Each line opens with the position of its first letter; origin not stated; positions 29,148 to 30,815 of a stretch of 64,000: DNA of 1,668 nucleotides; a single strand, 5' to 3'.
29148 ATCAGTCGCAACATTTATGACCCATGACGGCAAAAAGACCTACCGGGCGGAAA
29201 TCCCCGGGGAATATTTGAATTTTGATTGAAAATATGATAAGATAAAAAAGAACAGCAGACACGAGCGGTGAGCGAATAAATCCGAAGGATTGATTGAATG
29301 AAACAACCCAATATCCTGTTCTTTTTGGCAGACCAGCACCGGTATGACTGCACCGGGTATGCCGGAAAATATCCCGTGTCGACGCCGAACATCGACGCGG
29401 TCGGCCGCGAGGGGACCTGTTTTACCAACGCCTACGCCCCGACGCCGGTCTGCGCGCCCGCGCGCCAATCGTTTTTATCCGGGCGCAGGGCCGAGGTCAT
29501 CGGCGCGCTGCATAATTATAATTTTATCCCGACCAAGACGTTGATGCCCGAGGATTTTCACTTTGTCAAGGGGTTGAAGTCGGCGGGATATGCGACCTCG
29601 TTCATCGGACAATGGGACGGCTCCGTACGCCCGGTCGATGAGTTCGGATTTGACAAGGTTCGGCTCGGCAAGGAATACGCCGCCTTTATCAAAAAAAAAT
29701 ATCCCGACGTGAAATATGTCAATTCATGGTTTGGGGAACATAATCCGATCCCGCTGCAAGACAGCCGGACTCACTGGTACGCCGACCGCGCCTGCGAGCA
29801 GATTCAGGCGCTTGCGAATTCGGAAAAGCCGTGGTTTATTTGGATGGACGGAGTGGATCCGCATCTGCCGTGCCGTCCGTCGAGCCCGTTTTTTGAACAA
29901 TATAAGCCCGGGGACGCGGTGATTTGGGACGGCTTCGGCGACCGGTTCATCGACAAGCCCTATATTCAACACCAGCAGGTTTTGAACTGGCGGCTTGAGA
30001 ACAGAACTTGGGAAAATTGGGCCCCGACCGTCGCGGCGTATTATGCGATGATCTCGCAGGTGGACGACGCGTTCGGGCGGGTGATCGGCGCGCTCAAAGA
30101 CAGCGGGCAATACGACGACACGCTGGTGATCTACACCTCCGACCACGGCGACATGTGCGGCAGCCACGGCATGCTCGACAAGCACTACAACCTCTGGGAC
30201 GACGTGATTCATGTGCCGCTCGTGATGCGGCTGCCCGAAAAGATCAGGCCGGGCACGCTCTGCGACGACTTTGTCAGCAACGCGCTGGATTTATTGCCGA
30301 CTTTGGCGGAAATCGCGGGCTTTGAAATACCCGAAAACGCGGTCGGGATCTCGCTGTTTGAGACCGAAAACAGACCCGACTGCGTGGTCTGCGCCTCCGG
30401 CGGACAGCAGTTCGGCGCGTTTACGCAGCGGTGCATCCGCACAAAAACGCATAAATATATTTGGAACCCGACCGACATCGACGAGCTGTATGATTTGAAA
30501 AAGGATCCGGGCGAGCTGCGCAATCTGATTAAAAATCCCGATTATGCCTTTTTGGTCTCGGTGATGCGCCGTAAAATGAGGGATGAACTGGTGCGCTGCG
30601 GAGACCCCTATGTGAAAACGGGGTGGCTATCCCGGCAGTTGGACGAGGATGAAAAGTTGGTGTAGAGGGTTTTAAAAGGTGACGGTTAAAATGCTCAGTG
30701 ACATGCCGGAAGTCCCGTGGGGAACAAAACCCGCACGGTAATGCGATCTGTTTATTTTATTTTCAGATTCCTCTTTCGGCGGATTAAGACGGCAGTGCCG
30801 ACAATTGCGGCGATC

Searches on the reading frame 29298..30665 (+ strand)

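Call 80: search_protein_families(library=pfam, proteins=[window:29298-30665:+], max_evalue=0.001)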
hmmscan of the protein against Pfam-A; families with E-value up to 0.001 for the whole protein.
window:29298-30665:+ (455 aa): 4 families
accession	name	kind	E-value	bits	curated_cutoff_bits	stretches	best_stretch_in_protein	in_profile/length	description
PF00884.28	Sulfatase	-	1.1e-44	153.4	25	1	4-341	1-300/301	Sulfatase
PF16347.10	SGSH_C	-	9.4e-20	71.8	29.3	2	288-355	1-66/154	N-sulphoglucosamine sulphohydrolase, C-terminal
PF01663.27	Phosphodiest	-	1.5e-05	25.2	23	0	248-284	184-220/342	Type I phosphodiesterase / nucleotide pyrophosphatase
PF02995.22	DUF229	-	0.00045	19.5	25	1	245-290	303-348/496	Protein of unknown function (DUF229)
